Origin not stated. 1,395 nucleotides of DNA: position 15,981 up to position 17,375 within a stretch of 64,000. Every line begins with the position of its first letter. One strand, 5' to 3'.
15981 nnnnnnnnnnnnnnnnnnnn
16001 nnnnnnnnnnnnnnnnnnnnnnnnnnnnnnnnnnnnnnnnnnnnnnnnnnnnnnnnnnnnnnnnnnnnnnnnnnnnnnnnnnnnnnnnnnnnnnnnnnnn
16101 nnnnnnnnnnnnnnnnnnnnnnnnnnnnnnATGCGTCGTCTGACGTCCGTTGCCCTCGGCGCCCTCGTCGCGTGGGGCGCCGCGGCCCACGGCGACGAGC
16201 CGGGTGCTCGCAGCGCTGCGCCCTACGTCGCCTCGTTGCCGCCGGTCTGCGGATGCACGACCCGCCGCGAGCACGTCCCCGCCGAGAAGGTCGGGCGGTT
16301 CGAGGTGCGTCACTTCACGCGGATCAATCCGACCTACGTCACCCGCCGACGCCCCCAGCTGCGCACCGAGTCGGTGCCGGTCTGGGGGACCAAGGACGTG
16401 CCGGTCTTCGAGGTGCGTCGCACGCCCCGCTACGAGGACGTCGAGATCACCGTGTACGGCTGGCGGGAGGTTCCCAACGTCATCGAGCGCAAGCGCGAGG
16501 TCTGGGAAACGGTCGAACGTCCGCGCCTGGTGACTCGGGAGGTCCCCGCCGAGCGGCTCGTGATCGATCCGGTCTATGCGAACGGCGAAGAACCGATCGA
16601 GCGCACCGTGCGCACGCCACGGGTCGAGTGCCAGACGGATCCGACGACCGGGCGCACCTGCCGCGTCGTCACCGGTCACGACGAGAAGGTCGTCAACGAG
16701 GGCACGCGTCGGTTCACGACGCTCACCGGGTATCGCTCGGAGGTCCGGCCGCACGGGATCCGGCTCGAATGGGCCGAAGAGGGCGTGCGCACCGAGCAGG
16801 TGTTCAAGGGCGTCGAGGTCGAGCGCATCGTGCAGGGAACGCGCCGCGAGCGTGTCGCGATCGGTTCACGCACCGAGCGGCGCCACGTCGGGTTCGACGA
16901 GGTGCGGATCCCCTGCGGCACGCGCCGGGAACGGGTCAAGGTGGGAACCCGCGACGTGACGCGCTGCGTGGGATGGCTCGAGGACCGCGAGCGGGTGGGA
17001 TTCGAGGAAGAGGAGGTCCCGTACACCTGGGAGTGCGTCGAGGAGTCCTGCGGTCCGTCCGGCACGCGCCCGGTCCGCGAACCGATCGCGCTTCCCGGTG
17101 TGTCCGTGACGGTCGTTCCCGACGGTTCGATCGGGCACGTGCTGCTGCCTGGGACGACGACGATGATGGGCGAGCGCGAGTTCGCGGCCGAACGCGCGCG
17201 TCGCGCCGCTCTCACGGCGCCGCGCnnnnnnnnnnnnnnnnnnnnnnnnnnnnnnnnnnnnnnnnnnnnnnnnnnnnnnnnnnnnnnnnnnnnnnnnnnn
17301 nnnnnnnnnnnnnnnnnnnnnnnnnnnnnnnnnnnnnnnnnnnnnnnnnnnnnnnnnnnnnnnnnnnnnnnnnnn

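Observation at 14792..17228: Tandem paralogous secreted proteins built from short charged repeats with conserved Cys pairs, no recognisable domain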

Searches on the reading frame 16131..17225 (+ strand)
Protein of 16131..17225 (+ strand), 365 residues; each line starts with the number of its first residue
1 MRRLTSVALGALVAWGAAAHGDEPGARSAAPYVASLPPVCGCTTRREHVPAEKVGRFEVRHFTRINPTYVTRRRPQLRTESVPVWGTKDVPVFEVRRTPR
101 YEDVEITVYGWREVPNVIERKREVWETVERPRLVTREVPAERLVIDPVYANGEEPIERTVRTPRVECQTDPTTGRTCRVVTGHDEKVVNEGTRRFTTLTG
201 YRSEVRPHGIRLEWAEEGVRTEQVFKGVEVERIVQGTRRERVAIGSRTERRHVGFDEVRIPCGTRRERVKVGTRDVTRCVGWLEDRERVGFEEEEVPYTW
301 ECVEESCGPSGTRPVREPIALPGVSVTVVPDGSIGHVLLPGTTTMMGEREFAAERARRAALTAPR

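Call 5: search_protein_families(library=pfam, proteins=[window:16131-17225:+], max_evalue=10)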
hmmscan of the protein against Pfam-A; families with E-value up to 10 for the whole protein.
window:16131-17225:+ (365 aa): 0 families

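Call 7: search_protein_families(library=ncbifam, proteins=[window:16131-17225:+], max_evalue=10)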
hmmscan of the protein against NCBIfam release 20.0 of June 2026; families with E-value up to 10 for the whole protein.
window:16131-17225:+ (365 aa): 0 families

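Call 10: find_homologous_proteins(query=window:16131-17225:+)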
Query window:16131-17225:+ (365 aa): 5 proteins with E <= 0.001 among 8000 candidates.
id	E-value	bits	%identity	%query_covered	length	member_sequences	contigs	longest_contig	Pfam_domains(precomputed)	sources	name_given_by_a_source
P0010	9.2e-239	810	100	100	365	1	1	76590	-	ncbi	-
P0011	8.7e-140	484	66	94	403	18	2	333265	-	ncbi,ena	ncbi:MAG: hypothetical protein R3E85_05495 [Planctomycetota bacterium]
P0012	1.7e-108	381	57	92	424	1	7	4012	-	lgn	-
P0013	3.6e-19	87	30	97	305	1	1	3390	-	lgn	-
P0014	1.0e-10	59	29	50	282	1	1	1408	-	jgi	jgi:hypothetical protein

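Call 13: find_encoding_contigs(protein=P0011, flank=8000, max_places=3)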
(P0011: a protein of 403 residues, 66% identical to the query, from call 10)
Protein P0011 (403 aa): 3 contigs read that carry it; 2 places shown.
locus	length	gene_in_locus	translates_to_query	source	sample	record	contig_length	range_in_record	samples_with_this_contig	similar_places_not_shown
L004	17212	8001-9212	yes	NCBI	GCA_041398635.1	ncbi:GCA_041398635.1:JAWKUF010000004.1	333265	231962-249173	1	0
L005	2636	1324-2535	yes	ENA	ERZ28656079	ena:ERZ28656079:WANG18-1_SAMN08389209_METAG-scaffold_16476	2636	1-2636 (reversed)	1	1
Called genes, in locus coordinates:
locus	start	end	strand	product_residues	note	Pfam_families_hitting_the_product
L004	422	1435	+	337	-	PF08100:Dimerisation, PF25213:HVO_A0261_N (weak), PF00891:Methyltransf_2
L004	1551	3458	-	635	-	PF04055:Radical_SAM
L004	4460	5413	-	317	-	PF10094:DUF2332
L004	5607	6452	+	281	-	PF00106:adh_short, PF08659:KR, PF13561:adh_short_C2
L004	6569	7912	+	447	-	-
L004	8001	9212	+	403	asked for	-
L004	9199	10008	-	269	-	PF03372:Exo_endo_phos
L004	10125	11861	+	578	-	PF00587:tRNA-synt_2b, PF04073:tRNA_edit, PF03129:HGTP_anticodon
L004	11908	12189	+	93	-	PF09360:zf-CDGSH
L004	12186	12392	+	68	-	PF04102:SlyX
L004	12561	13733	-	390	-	PF01053:Cys_Met_Meta_PP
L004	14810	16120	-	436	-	PF13393:tRNA-synt_His, PF03129:HGTP_anticodon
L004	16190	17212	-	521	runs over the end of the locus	PF00221:Lyase_aromatic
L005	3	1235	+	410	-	?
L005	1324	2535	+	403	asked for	-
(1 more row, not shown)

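Call 21: find_homologous_proteins(query=A2, max_evalue=0.01)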
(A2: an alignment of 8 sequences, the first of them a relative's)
Query A2 (8 sequences) (365 aa, profile of the alignment): 29 proteins with E <= 0.01 among 8000 candidates.
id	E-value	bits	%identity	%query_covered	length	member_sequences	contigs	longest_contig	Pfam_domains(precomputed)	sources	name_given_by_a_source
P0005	2.9e-107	376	32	65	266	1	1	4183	-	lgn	-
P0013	8.6e-105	368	30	97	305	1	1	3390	-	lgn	-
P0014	2.6e-104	367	29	50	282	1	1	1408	-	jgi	jgi:hypothetical protein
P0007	3.8e-103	363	31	74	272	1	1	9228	-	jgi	-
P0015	8.0e-95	335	29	94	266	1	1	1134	-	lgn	-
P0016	1.4e-93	331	33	73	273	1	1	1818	-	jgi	jgi:hypothetical protein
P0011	5.9e-93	329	66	94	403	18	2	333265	-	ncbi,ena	ncbi:MAG: hypothetical protein R3E85_05495 [Planctomycetota bacterium]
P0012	5.0e-89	316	57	92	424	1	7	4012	-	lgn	-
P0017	7.5e-89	316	30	53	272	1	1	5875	-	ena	-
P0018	1.6e-87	312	29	66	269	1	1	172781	-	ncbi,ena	-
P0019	3.9e-87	310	32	67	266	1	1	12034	-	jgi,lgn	jgi:hypothetical protein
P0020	1.8e-86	308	27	72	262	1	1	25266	-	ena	-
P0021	6.0e-86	306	30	75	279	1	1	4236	-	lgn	-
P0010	1.3e-85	305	100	100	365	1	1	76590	-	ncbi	-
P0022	1.4e-85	305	30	62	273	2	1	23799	-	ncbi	-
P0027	7.9e-78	280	28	75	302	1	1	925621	-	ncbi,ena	-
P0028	2.6e-70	255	27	96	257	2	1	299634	-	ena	-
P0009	4.1e-21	94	44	14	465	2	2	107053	-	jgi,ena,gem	-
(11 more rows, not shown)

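Call 33: search_solved_structures(query=A3, max_evalue=10)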
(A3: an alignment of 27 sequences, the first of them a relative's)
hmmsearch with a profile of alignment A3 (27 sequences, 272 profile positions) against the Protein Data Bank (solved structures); distinct sequences matched with E-value up to 10: 2.
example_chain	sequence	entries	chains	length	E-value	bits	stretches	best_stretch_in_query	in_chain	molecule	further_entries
2qa1_A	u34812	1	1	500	0.46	12.6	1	165-199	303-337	Polyketide oxygenase PgaE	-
4icy_A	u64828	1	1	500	0.46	12.6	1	165-199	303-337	Polyketide oxygenase PgaE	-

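Call 35: predict_structure(alignment_id=A3)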
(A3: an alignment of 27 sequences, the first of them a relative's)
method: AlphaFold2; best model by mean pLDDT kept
length: 365 residues; sequences in the alignment: 27
mean_pLDDT: 72.9   pTM: 0.32
mean pLDDT of the five models: 72.9, 71.7, 70.8, 69.2, 68.2
residues with pLDDT >= 90: 76; 70-90: 162; 50-70: 58; < 50: 69
segments of 3 or more residues with pLDDT < 50: 1-27, 115-121, 150-152, 194-199, 281-302
pLDDT, mean of each block of 10 residues (from residue 1): 38 36 48 92 81 57 70 88 90 90 77 44 70 78 61 64 85 87 80 52 67 78 74 86 92 91 86 71 42 42 54 82 94 90 94 92 76
secondary structure, 60 per line:
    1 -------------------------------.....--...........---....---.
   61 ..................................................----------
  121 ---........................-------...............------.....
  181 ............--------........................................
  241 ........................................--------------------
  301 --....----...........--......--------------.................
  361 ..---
elements in order: E32-36 E39-49 E53-56 E60-110 E124-147 E155-169 E176-192 E201-280 E303-306 E311-321 E324-329 E344-347 H348-362

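Call 38: fold_search(model_id=the predicted structure, library=pdb)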
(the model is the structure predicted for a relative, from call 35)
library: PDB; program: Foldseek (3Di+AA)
matches with E <= 10: 45; with E <= 0.001: 0
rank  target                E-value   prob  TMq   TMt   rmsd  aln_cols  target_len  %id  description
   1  6qz9_0A               1.6e-01  0.06  0.06  0.07  33.5       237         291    8  The cryo-EM structure of the collar complex and tail axis in bacteriophage phi29 (released 2019-06-12)
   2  7a95_C                9.2e-01  0.02  0.05  0.03  52.5       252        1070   13  SARS-CoV-2 Spike Glycoprotein with 1 ACE2 Bound and 1 RBD Erect in Clockwise Direction (released 2020-09-16)
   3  9nrx_J                1.4e+00  0.02  0.08  0.08  58.0       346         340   12  Venezuelan Equine Encephalitis Virus in complex with the single domain antibody V2B3 (released 2025-12-03)
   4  8xym_C                1.8e+00  0.01  0.07  0.03  60.3       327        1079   10  Cryo-EM structure of CX1 spike protein (6P) (released 2025-01-22)
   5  8ihp_A                2.2e+00  0.02  0.06  0.06  33.4       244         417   11  Structure of Semliki Forest virus VLP in complex with the receptor VLDLR-LA3 (released 2023-04-12)
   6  8x0k_B                2.6e+00  0.04  0.09  0.08  34.7       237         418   10  Cryo-EM structure of Semliki Forest virus in complex with its receptor VLDLR(2-fold) (released 2024-11-27)
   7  7a93_A                2.6e+00  0.01  0.06  0.03  46.3       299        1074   10  SARS-CoV-2 Spike Glycoprotein with 2 RBDs Erect (released 2020-09-16)
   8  7zjl_A                2.8e+00  0.01  0.05  0.02  64.7       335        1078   12  Delta SARS-CoV-2 spike protein in complex with REGN10987 Fab homologue. (released 2023-04-19)
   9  7tgy_A                2.8e+00  0.01  0.05  0.02  53.3       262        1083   13  Prototypic SARS-CoV-2 G614 spike (closed form) (released 2022-03-09)
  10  9l1n_B                3.2e+00  0.01  0.06  0.06  31.1       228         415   15  Structure of Western equine encephalitis virus 71V1658 strain VLP in complex with human PCDH10 EC1 (released 2025-06-04)
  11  7a93_B                3.9e+00  0.01  0.06  0.03  51.1       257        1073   13  SARS-CoV-2 Spike Glycoprotein with 2 RBDs Erect (released 2020-09-16)
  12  9ixa_A                4.1e+00  0.02  0.09  0.09  39.2       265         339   11  Cryo-EM structure of chikungunya virus glycoprotein E1-E2 with C34 Fab. (released 2025-11-19)
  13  9dqx_B                4.1e+00  0.01  0.07  0.06  31.9       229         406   10  Structure of western equine encephalitis virus CBA87 VLP (released 2025-03-26)
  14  7tgx_A                4.3e+00  0.01  0.07  0.03  47.8       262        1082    9  Prototypic SARS-CoV-2 G614 spike (open form) (released 2022-03-09)
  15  8ua4_K                4.7e+00  0.01  0.06  0.05  32.4       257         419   10  Structure of eastern equine encephalitis virus VLP in complex with VLDLR LA1 (released 2024-08-14)
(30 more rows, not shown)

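Call 40: find_encoding_contigs(protein=P0018, flank=7000, max_places=1)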
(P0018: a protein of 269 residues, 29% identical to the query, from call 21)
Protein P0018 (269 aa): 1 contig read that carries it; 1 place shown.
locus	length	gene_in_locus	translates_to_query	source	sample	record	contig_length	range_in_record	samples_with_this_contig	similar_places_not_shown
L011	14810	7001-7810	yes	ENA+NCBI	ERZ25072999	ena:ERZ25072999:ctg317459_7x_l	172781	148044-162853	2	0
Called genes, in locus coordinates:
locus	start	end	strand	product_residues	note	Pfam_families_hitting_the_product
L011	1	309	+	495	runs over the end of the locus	PF17164:DUF5122 (faint)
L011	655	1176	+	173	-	PF05685:Uma2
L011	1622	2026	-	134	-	PF10604:Polyketide_cyc2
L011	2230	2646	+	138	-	PF07366:SnoaL, PF12680:SnoaL_2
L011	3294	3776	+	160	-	-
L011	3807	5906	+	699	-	PF13620:CarboxypepD_reg (weak)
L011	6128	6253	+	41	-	-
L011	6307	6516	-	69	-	-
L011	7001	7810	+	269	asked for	-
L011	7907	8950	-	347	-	-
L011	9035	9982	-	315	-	-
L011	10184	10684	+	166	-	-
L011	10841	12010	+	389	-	PF02222:ATP-grasp, PF13535:ATP-grasp_4 (weak), PF18603:LAL_C2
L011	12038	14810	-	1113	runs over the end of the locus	PF13424:TPR_12, PF13424:TPR_12, PF13432:TPR_16 (weak), PF17874:TPR_MalT, PF13424:TPR_12, PF17874:TPR_MalT, PF13424:TPR_12, PF12770:CHAT, +18 more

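Call 41: find_encoding_contigs(protein=P0027, flank=7000, max_places=1)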
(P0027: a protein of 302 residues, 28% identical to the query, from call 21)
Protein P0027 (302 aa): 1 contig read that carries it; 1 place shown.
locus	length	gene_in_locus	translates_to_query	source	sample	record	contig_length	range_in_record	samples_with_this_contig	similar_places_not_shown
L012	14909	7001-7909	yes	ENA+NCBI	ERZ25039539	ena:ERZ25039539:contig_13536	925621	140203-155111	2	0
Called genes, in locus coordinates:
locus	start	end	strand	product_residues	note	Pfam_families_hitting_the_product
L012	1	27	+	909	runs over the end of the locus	PF02985:HEAT (faint), PF13646:HEAT_2, PF03130:HEAT_PBS (faint), PF13646:HEAT_2 (weak), PF00092:VWA (faint), PF13519:VWA_2 (weak)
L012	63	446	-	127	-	PF00903:Glyoxalase, PF18029:Glyoxalase_6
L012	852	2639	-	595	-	PF00664:ABC_membrane, PF02463:SMC_N (faint), PF00005:ABC_tran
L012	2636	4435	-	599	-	PF00664:ABC_membrane, PF00005:ABC_tran, PF13304:AAA_21 (faint)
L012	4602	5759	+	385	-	PF18845:baeRF_family3, PF18848:baeRF_family6, PF18849:baeRF_family7, PF18851:baeRF_family8, PF18855:baeRF_family11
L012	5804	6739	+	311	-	PF01297:ZnuA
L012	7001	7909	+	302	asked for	-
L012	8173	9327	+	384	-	PF01142:TruD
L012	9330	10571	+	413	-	PF00535:Glycos_transf_2, PF13641:Glyco_tranf_2_3, PF13506:Glyco_transf_21, PF13632:Glyco_trans_2_3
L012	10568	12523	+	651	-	PF00135:COesterase, PF02129:Peptidase_S15 (faint), PF20434:BD-FAE, PF07859:Abhydrolase_3, PF12146:Hydrolase_4 (faint), PF00326:Peptidase_S9, PF07224:Chlorophyllase, PF03403:PAF-AH_p_II (weak), +2 more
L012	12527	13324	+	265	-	PF02698:DUF218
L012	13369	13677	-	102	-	PF13453:Zn_ribbon_TFIIB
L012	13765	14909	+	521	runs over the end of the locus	PF07583:PSCyt2, PF07587:PSD1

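Call 42: find_encoding_contigs(protein=P0028, flank=7000, max_places=1)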
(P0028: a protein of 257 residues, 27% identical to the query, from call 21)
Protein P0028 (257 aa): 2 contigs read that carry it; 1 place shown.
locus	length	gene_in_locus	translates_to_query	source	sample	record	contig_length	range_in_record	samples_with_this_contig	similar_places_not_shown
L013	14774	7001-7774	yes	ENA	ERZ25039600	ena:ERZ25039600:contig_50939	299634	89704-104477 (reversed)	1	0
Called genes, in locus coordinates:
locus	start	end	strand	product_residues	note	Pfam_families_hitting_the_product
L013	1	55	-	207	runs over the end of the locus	PF08843:AbiEii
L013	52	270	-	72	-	PF18993:Rv0078B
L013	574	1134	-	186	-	-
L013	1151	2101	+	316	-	PF00702:Hydrolase (weak), PF12710:HAD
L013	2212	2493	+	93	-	-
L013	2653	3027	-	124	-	PF02826:2-Hacid_dh_C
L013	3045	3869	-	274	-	-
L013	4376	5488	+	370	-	-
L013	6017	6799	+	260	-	PF03372:Exo_endo_phos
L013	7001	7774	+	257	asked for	-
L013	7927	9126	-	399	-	PF00155:Aminotran_1_2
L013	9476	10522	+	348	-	-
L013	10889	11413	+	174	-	PF13485:Peptidase_MA_2 (weak)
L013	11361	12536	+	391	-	-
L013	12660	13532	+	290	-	-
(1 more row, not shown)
